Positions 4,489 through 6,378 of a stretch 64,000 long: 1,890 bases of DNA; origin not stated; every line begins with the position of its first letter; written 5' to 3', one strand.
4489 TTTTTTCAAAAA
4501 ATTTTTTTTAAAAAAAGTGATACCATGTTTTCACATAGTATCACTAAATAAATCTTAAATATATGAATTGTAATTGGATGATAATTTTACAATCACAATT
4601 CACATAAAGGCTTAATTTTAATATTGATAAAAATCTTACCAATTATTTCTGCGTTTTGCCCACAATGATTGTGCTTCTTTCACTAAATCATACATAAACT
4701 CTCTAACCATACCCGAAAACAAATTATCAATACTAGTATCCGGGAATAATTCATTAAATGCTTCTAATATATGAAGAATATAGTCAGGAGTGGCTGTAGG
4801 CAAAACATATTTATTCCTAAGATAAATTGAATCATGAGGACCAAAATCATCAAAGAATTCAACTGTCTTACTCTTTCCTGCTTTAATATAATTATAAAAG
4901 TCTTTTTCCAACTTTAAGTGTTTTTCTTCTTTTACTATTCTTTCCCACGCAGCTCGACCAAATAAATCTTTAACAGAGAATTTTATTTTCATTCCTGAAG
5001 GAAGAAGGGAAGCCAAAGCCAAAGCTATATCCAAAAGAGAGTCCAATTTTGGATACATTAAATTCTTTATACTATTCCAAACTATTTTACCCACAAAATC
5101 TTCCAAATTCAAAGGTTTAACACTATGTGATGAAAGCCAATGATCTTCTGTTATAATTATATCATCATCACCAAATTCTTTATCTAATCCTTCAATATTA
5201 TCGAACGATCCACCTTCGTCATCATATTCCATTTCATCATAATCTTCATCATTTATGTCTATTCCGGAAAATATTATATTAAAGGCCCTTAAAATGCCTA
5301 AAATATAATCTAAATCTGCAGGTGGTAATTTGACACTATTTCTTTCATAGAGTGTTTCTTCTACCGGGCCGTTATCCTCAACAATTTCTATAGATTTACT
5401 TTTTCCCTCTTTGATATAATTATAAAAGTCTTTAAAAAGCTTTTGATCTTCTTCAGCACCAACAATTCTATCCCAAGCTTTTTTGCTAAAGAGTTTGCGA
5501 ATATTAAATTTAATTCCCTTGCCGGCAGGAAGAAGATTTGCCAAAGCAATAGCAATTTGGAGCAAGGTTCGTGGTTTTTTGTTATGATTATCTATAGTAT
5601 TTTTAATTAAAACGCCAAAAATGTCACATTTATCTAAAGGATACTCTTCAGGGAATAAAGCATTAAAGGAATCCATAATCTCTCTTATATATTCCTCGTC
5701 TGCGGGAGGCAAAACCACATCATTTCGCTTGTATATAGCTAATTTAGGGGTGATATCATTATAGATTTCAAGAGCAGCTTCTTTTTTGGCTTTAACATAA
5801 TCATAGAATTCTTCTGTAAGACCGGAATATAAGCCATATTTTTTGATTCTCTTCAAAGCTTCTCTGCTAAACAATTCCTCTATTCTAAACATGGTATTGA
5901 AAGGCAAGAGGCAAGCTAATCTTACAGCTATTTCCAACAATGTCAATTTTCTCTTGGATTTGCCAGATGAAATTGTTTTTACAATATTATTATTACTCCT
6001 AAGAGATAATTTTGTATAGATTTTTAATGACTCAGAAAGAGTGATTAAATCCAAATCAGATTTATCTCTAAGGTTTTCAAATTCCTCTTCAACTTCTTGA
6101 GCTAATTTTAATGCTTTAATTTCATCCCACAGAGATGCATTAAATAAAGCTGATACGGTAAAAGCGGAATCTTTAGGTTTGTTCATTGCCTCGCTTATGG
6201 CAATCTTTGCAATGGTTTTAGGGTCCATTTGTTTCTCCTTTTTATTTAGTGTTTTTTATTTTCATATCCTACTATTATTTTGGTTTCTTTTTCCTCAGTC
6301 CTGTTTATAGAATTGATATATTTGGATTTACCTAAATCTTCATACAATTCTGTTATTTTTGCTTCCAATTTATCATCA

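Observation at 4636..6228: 530-aa protein made of three tandem ~110-aa repeats, terminal gene of the island-1 operon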

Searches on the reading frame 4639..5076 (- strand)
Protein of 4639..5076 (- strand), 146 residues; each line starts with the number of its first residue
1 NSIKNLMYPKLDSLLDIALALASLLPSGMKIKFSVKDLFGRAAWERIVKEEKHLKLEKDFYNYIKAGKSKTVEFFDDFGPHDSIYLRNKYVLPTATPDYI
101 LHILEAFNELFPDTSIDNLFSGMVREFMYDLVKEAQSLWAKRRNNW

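Call 42: predict_structure(alignment_id=A2)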
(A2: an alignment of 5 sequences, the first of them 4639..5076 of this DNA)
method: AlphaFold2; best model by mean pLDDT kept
length: 146 residues; sequences in the alignment: 5
mean_pLDDT: 89.9   pTM: 0.85
mean pLDDT of the five models: 89.9, 88.8, 88.8, 88.7, 88.0
residues with pLDDT >= 90: 102; 70-90: 35; 50-70: 3; < 50: 6
segments of 3 or more residues with pLDDT < 50: 1-6
pLDDT, mean of each block of 10 residues (from residue 1): 50 95 91 96 97 98 96 96 95 90 95 92 89 87 74
secondary structure, 60 per line:
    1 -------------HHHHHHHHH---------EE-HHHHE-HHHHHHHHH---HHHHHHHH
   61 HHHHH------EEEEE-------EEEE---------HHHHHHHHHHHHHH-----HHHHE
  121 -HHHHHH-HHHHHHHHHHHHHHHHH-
elements in order: H14-22 H35-38 H41-49 H53-65 E72-76 E84-87 H97-110 H116-119 H122-127 H129-145

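Call 45: fold_search(model_id=the predicted structure, library=pdb)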
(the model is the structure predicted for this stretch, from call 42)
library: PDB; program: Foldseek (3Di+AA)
matches with E <= 10: 157; with E <= 0.001: 0
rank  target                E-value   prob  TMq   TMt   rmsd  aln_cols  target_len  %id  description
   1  2lu1_MODEL_1_A        1.0e+00  0.04  0.18  0.20  10.4        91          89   11  pfsub2 solution NMR structure (released 2012-10-03)
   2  8zde_A                1.1e+00  0.04  0.17  0.17  12.7       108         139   14  Crystal structure of HsmR with DNA bound (released 2025-11-05)
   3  1j6x_B                1.2e+00  0.04  0.14  0.14  13.6        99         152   17  CRYSTAL STRUCTURE OF HELICOBACTER PYLORI LUXS (released 2001-06-08)
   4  8zde_C                1.7e+00  0.07  0.25  0.26  11.6       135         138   12  Crystal structure of HsmR with DNA bound (released 2025-11-05)
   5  3sbm                  1.7e+00  0.07  0.16  0.10  10.0        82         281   12  Trans-acting transferase from Disorazole synthase in complex with Acetate (released 2011-07-13)
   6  6qvw_MODEL_1_A        1.9e+00  0.08  0.25  0.28  10.1       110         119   10  Solution structure of the free FOXO1 DNA binding domain (released 2019-09-04)
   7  3wx4                  2.1e+00  0.06  0.24  0.31   7.6        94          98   12  CRYSTAL STRUCTURE of T4 PHAGE ARN PROTEIN (released 2014-08-20)
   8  6jt0_B                2.1e+00  0.03  0.18  0.07  11.9       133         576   14  Structure of human soluble guanylate cyclase in the unliganded state (released 2019-08-28)
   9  4y66_F                2.2e+00  0.08  0.26  0.24  13.2       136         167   12  Crystal structure of Giardia lamblia Hop2-Mnd1 complex (released 2015-03-18)
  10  8zde_B                2.2e+00  0.06  0.20  0.20  12.8        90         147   16  Crystal structure of HsmR with DNA bound (released 2025-11-05)
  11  3rgi                  2.2e+00  0.06  0.16  0.10  10.1        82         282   12  Trans-acting transferase from Disorazole synthase (released 2011-07-13)
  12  2ap6_A                2.2e+00  0.02  0.15  0.18  11.9        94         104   14  X-Ray Crystal Structure of Protein Atu4242 from Agrobacterium tumefaciens. Northeast Strucutral Genomics Consortium Ta (released 2005-11-01)
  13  9nc9_R                2.3e+00  0.05  0.25  0.08  11.0       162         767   15  Helical assembly of AVAST5 filament (released 2026-02-18)
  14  8za5_B                2.5e+00  0.06  0.24  0.25  11.1       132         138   12  Crystal structure of HsmR (released 2025-10-29)
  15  8zw9_A                2.6e+00  0.09  0.28  0.13   5.4        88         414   11  RPS4-TIR induced At EDS1-PAD4-ADR1 heterotrimer (released 2024-11-06)
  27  8pq4                  4.2e+00  0.04  0.24  0.26  11.4       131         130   15  Structure of HosA transcriptional regulator from enteropathogenic Escherichia coli O127:H6 (strain E2348/69) (released 2023-07-19)
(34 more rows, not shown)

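Call 47: search_protein_families(library=pfam, proteins=[window:4639-5076:-], max_evalue=1)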
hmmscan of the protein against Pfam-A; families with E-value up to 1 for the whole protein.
window:4639-5076:- (146 aa): 1 family
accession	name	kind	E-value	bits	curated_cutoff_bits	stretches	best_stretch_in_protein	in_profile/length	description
PF07205.16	DUF1413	-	3.9e-09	37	25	1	24-76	9-58/69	Domain of unknown function (DUF1413)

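Call 73: fold_search(model_id=the predicted structure, library=viral)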
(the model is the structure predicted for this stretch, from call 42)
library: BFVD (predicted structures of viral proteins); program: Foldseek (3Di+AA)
matches with E <= 10: 167; with E <= 0.001: 0
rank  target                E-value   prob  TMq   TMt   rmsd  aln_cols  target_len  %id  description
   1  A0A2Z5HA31            7.5e-01  0.03  0.14  0.16  17.2       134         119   14  Uncharacterized protein [Escherichia phage UB]
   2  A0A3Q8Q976            8.4e-01  0.07  0.18  0.23  15.5       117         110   14  Ribbon-helix-helix domain [Sulfolobales Beppu filamentous virus 2]
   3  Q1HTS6                9.4e-01  0.02  0.15  0.09  17.5       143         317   16  DNA-directed RNA polymerase subunit rpo30 [Squirrelpox virus]
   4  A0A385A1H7            1.1e+00  0.14  0.34  0.31   9.8       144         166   10  (no name in the UniProt tables at hand)
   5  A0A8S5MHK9            1.1e+00  0.09  0.24  0.35   8.0       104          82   14  Uncharacterized protein [Podoviridae sp. ct1h53]
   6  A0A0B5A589            1.3e+00  0.04  0.16  0.23   9.4        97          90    8  Uncharacterized protein [Paracoccus phage vB_PmaS-R3]
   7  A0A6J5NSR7            1.4e+00  0.04  0.17  0.13   9.4        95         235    8  Uncharacterized protein [uncultured Caudovirales phage]
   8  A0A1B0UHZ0            1.5e+00  0.08  0.23  0.25   8.5       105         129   12  E4 ORF2 [Bat mastadenovirus WIV13]
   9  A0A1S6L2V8            1.5e+00  0.03  0.18  0.20  15.5       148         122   10  Putative antirepressor protein [Erwinia phage vB_EamM_Yoloswag]
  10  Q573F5                1.5e+00  0.02  0.15  0.13  13.6       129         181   11  Uncharacterized protein ORF181 [Acidianus filamentous virus 2 (isolate Italy/Pozzuoli)]
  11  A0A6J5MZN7            1.6e+00  0.07  0.22  0.11   8.3        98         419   14  DUF3987 domain-containing protein [uncultured Caudovirales phage]
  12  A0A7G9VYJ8            1.6e+00  0.03  0.19  0.14  16.4       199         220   12  Tail tubular protein A [Acinetobacter phage vB_AbaP_APK81]
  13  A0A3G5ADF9            1.6e+00  0.02  0.15  0.06  16.5       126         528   13  Serpin [Satyrvirus sp.]
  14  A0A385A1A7            1.7e+00  0.06  0.28  0.24  12.2       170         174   14  (no name in the UniProt tables at hand)
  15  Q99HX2                1.8e+00  0.08  0.25  0.29   8.1        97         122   13  ORF3 [Porcine adenovirus 5]
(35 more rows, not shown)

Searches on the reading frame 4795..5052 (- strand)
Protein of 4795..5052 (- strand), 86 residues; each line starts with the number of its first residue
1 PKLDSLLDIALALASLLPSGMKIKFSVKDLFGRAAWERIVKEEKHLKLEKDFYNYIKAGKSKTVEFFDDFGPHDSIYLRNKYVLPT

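Call 71: predict_structure(alignment_id=A4)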
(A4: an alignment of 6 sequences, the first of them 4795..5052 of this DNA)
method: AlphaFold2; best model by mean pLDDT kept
length: 86 residues; sequences in the alignment: 6
mean_pLDDT: 90.0   pTM: 0.80
mean pLDDT of the five models: 90.0, 87.3, 86.6, 85.3, 68.4
residues with pLDDT >= 90: 65; 70-90: 17; 50-70: 2; < 50: 2
segments of 3 or more residues with pLDDT < 50: none
pLDDT, mean of each block of 10 residues (from residue 1): 77 89 92 96 96 95 92 92 74
secondary structure, 60 per line:
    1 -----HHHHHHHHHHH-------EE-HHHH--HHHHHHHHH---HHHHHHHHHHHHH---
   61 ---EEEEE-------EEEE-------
elements in order: H6-16 H27-30 H33-41 H45-57 E64-68 E76-79

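Call 74: fold_search(model_id=the predicted structure, library=pdb)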
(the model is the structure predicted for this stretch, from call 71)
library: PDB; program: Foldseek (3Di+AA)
matches with E <= 10: 61; with E <= 0.001: 0
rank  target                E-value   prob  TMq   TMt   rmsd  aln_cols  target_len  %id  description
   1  6btc_A                7.2e-01  0.63  0.55  0.55   5.2        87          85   13  SCCmec type IV LP1413 - nucleic acids binding protein (released 2018-07-25)
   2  6qvw_MODEL_1_A        9.3e-01  0.30  0.46  0.37   5.5        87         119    8  Solution structure of the free FOXO1 DNA binding domain (released 2019-09-04)
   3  7xx6_p                1.5e+00  0.23  0.47  0.52   4.4        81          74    7  Crystal Structure of Nucleosome-H1.0 Linker Histone Assembly (sticky-169a DNA fragment) (released 2023-05-31)
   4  5kbj_H                2.4e+00  0.10  0.37  0.29   6.8        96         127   16  Structure of Rep-DNA complex (released 2016-06-29)
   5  7myv_B                2.9e+00  0.08  0.33  0.16   7.8        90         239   10  Plasmodium falciparum HAD5/PMM (released 2022-03-30)
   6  4pql_B                3.1e+00  0.08  0.37  0.27   6.9        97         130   18  N-Terminal domain of DNA binding protein (released 2014-06-11)
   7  8gxv                  3.1e+00  0.03  0.22  0.09   8.1        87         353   17  Structure of a bacterial serpin Choloropin derived from Cholorobium limicola (released 2023-09-27)
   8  9f5w_H                3.3e+00  0.08  0.32  0.16   5.8        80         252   21  Human condensin II - M18BP1 complex (released 2025-07-02)
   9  5jls                  3.5e+00  0.06  0.28  0.20   7.2        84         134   14  Crystal Structure of Adhesin competence repressor (AdcR) from Streptococcus pyogenes (C-terminally His tagged) (released 2017-05-03)
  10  2ch0_MODEL_1_A        3.5e+00  0.04  0.31  0.23   7.8        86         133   12  Solution structure of the human MAN1 C-terminal domain (residues 655- 775) (released 2006-05-16)
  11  7xx6_o                3.8e+00  0.08  0.39  0.42   5.6        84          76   12  Crystal Structure of Nucleosome-H1.0 Linker Histone Assembly (sticky-169a DNA fragment) (released 2023-05-31)
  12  9cb2_MODEL_1_A        4.0e+00  0.07  0.26  0.23   6.0        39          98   20  NMR structure of the S. pombe Slr1 La motif RNA binding domain (released 2025-12-24)
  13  9gmb_D                4.3e+00  0.08  0.40  0.16   5.6        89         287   16  MukEF in complex with the phage protein gp5.9 (released 2025-03-26)
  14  6pcp_A                4.5e+00  0.06  0.32  0.22   7.3        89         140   12  Mechanism for regulation of DNA binding of Bordetella bronchiseptica BpsR by 6-hydroxynicotinic acid (released 2019-11-06)
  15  9ff3                  5.2e+00  0.06  0.34  0.20   6.4        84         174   11  The structure of delta-ScoC, a global regulator protein from Geobacillus kaustophilus T-1 (released 2025-06-04)
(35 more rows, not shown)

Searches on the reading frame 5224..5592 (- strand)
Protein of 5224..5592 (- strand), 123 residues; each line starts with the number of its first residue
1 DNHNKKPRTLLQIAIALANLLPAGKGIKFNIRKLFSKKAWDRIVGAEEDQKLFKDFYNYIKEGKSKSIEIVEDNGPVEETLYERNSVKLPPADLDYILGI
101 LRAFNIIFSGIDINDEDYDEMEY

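Call 47: search_protein_families(library=pfam, proteins=[window:5224-5592:-], max_evalue=1)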
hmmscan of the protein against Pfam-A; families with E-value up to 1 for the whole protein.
window:5224-5592:- (123 aa): 3 families
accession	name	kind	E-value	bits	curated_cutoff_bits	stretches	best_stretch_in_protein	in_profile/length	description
PF07205.16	DUF1413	-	1.5e-06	28.7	25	1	25-83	12-68/69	Domain of unknown function (DUF1413)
PF19952.5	DUF6414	-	0.019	15.2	25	1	43-110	69-139/283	Domain of unknown function (DUF6414)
PF06480.20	FtsH_ext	-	0.12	13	25.5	1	54-106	32-96/103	FtsH Extracellular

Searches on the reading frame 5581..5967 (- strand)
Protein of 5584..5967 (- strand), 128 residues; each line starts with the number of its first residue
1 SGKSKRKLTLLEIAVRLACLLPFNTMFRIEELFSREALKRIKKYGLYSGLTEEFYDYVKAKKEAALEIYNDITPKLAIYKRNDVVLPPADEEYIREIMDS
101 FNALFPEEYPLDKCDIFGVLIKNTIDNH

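Call 27: find_homologous_proteins(query=A1, max_evalue=0.01)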
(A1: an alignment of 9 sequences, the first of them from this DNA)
Query A1 (9 sequences) (125 aa, profile of the alignment): 1 proteins with E <= 0.01 among 868 candidates.
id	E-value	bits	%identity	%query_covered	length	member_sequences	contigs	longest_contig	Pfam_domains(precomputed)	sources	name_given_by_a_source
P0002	2.0e-51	191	28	78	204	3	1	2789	-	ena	-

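Call 46: search_solved_structures(query=A1, max_evalue=10, show_alignments=3)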
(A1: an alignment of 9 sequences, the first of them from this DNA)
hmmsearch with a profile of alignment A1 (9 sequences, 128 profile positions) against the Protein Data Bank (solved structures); distinct sequences matched with E-value up to 10: 3.
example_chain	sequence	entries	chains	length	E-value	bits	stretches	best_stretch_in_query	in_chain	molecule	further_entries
9k8e_A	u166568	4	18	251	0.14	15.7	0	71-124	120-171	Cage-t32-Zn1-HEHE-35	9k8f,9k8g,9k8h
3frk_A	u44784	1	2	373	1.4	12.5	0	12-56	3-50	QdtB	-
3eex_A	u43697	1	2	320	1.4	12.5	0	36-81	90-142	Outer Surface Protein A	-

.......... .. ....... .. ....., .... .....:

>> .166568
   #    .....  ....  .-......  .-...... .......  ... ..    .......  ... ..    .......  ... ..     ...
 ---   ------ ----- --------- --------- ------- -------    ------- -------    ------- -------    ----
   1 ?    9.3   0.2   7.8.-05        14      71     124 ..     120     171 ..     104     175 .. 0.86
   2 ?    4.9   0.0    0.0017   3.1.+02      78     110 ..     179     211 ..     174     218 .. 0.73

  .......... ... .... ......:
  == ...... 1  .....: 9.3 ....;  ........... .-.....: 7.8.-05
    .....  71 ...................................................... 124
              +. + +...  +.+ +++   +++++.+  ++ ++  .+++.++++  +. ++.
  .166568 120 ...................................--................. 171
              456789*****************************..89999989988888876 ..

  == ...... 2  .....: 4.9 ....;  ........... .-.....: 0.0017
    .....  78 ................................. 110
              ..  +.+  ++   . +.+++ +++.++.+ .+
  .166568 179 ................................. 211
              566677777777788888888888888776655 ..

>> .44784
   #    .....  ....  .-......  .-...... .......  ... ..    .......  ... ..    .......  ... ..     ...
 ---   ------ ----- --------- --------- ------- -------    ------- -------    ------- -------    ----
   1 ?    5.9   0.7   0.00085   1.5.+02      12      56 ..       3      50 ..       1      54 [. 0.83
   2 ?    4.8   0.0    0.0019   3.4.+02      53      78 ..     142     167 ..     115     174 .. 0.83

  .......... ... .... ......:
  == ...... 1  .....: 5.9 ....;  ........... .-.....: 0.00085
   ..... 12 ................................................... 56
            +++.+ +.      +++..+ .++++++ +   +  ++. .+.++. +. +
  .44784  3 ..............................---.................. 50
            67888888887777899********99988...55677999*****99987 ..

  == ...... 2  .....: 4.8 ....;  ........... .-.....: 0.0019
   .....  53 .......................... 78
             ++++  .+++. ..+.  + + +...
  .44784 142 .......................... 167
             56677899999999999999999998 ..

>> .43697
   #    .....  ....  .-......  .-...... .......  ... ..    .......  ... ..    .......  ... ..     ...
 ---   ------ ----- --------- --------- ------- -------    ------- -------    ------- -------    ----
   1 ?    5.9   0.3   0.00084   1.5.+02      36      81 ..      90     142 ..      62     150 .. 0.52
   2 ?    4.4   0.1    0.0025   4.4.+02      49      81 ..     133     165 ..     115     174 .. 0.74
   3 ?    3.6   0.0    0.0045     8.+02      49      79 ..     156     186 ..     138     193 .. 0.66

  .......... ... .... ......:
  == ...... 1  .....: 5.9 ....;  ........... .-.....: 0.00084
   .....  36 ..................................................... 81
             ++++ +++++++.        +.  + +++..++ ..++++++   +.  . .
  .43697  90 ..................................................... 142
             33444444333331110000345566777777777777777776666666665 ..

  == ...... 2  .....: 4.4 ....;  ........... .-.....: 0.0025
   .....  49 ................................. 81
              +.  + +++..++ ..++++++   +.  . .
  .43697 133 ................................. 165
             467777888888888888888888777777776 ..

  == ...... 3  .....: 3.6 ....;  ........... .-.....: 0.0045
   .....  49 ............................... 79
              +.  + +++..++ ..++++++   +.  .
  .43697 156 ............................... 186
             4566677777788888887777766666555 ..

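Call 47: search_protein_families(library=pfam, proteins=[window:5584-5967:-], max_evalue=1)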
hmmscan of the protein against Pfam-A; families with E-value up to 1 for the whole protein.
window:5584-5967:- (128 aa): 2 families
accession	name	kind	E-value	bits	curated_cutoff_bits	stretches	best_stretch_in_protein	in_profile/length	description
PF16595.10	Cas9_PI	-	0.11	12.7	25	0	36-63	27-54/265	PAM-interacting domain of CRISPR-associated endonuclease Cas9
PF07205.16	DUF1413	-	0.12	13.1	25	1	21-81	10-69/69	Domain of unknown function (DUF1413)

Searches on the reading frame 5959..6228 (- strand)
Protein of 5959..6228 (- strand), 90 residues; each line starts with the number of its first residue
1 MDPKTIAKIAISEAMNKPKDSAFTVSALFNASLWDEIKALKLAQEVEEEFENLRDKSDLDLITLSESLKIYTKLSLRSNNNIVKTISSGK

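Call 47: search_protein_families(library=pfam, proteins=[window:5959-6228:-], max_evalue=1)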
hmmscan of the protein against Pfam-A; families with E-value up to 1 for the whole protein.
window:5959-6228:- (90 aa): 2 families
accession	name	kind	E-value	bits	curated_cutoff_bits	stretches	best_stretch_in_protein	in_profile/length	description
PF07205.16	DUF1413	-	0.053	14.2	25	1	9-38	2-31/69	Domain of unknown function (DUF1413)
PF19456.4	MobI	-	0.092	13.3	26.6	1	9-57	60-105/116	MobI protein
